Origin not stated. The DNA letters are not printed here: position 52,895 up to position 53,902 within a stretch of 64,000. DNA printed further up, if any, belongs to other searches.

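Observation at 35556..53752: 18-kb tandem array of five co-oriented giant paralogous lipoprotein genes with a fixed, unusual domain order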

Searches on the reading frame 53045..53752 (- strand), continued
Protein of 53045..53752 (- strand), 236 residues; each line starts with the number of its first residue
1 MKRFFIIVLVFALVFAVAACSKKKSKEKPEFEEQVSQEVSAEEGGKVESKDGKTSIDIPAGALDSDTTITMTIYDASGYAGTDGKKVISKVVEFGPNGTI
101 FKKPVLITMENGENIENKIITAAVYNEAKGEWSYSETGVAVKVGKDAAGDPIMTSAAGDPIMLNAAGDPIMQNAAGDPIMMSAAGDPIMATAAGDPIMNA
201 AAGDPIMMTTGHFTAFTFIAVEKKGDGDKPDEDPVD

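Call 78: fold_search(model_id=the predicted structure, library=pdb)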
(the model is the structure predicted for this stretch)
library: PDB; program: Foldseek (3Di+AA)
matches with E <= 10: 455; with E <= 0.001: 16
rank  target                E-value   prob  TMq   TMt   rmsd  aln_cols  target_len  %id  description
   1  4d8o                  2.6e-05  1.00  0.45  0.20   6.8       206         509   12  Crystal Structure of the ankyrin-B ZU5-ZU5-UPA-DD tandem (released 2012-03-28)
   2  6m3q_E                2.8e-05  1.00  0.43  0.22   6.1       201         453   12  Crystal structure of AnkB/beta4-spectrin complex (released 2020-05-13)
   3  6m3p_E                5.9e-05  1.00  0.50  0.26   8.8       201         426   15  Crystal structure of AnkG/beta2-spectrin complex (released 2020-05-13)
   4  6m3p_C                1.0e-04  1.00  0.50  0.26   8.8       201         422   15  Crystal structure of AnkG/beta2-spectrin complex (released 2020-05-13)
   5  3g5b                  1.1e-04  1.00  0.52  0.30   4.3       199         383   12  The structure of UNC5b cytoplasmic domain (released 2009-04-07)
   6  3kbt_C                1.2e-04  1.00  0.49  0.65   7.4       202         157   13  Crystal structure of the ankyrin binding domain of human erythroid beta spectrin (repeats 13-15) in complex with the s (released 2010-02-02)
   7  3kbu_C                1.5e-04  1.00  0.48  0.65   7.5       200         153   14  Crystal structure of the ankyrin binding domain of human erythroid beta spectrin (repeats 13-15) in complex with the s (released 2010-02-02)
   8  3ud1_A                1.5e-04  1.00  0.50  0.34   7.4       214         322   13  Crystal structure of ZU5A-ZU5B domains of human erythrocyte ankyrin (released 2012-02-22)
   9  3f59_A                2.0e-04  1.00  0.45  0.62   8.9       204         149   14  Crystal structure of ZU5-ANK, the spectrin binding region of human erythroid ankyrin (released 2009-02-24)
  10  3ud2_A                2.3e-04  1.00  0.51  0.34   8.4       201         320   14  Crystal structure of Selenomethionine ZU5A-ZU5B protein domains of human erythrocyte ankyrin (released 2012-02-22)
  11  3f59_B                2.6e-04  1.00  0.47  0.66   8.6       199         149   14  Crystal structure of ZU5-ANK, the spectrin binding region of human erythroid ankyrin (released 2009-02-24)
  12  3f59_D                2.6e-04  1.00  0.46  0.61   7.7       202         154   12  Crystal structure of ZU5-ANK, the spectrin binding region of human erythroid ankyrin (released 2009-02-24)
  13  3ud2_B                3.5e-04  1.00  0.48  0.33   8.3       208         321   12  Crystal structure of Selenomethionine ZU5A-ZU5B protein domains of human erythrocyte ankyrin (released 2012-02-22)
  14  3kbt_D                3.7e-04  1.00  0.47  0.65   7.9       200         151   12  Crystal structure of the ankyrin binding domain of human erythroid beta spectrin (repeats 13-15) in complex with the s (released 2010-02-02)
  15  3f59_C                5.6e-04  1.00  0.39  0.52   3.4       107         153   18  Crystal structure of ZU5-ANK, the spectrin binding region of human erythroid ankyrin (released 2009-02-24)
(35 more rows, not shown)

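Call 83: search_protein_families(library=pfam, proteins=[P0119, P0130, P0140, P0147, P0109, P0097, P0132, P0171, P0115, P0107], max_evalue=0.01)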
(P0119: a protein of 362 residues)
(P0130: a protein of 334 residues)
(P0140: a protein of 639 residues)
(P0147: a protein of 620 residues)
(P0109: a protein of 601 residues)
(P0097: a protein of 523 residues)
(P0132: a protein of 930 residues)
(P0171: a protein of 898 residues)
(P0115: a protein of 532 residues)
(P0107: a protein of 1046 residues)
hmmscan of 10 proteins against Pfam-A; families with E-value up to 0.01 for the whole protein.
P0119 (362 aa): 3 families
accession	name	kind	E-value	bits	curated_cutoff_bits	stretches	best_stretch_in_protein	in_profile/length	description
PF00791.26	ZU5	-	6.7e-06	26.7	21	1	38-113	4-85/97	ZU5 domain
PF13648.12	Lipocalin_4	-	0.00064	21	22.4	0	291-335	42-86/89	Lipocalin-like domain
PF16339.10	DUF4969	-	0.0071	17.1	31.4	1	2-57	3-60/79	Domain of unknown function (DUF4969)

P0130 (334 aa): 2 families
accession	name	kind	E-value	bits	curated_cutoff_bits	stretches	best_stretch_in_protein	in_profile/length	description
PF00791.26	ZU5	-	5.6e-05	23.8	21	1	41-109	7-83/97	ZU5 domain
PF18692.7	DUF5640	-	0.0011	19.2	28.5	1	278-321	33-75/85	Family of unknown function (DUF5640)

P0140 (639 aa): 1 family
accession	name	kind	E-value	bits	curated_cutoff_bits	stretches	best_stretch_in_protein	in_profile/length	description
PF00791.26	ZU5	-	2.5e-05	24.9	21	1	39-112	2-79/97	ZU5 domain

P0147 (620 aa): 4 families
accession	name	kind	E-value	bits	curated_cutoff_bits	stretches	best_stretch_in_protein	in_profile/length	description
PF07703.20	A2M_BRD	-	0.00055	20.7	22.7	1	302-422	1-121/140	Alpha-2-macroglobulin bait region domain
PF00791.26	ZU5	-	0.00099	19.8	21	1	51-128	7-90/97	ZU5 domain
PF16723.11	DUF5065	-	0.0038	17.8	26.8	0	276-384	35-148/156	Domain of unknown function (DUF5065)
PF10670.15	DUF4198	-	0.0059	17.2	34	0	308-364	140-196/209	Domain of unknown function (DUF4198)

P0109 (601 aa): 2 families
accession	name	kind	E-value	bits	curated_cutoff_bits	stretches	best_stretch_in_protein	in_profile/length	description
PF03781.23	FGE-sulfatase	-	7.3e-44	150.8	23.3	1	340-598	4-255/255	Sulfatase-modifying factor enzyme 1-like domain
PF00791.26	ZU5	-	0.0012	19.5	21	1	37-107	6-82/97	ZU5 domain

P0097 (523 aa): 1 family
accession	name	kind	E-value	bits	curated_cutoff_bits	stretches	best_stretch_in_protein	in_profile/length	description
PF00791.26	ZU5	-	0.005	17.5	21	0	41-106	7-78/97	ZU5 domain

P0132 (930 aa): 1 family
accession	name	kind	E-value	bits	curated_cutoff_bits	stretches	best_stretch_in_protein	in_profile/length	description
PF00791.26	ZU5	-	1.8e-08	35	21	1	40-112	2-78/97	ZU5 domain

P0171 (898 aa): 1 family
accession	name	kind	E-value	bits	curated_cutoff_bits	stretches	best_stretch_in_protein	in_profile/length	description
PF00791.26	ZU5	-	8.5e-12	45.6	21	0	264-298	45-79/97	ZU5 domain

P0115 (532 aa): 1 family
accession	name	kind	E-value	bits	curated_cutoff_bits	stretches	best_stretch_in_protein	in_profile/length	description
PF00791.26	ZU5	-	1.3e-12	48.3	21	2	137-197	9-77/97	ZU5 domain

P0107 (1046 aa): 0 families
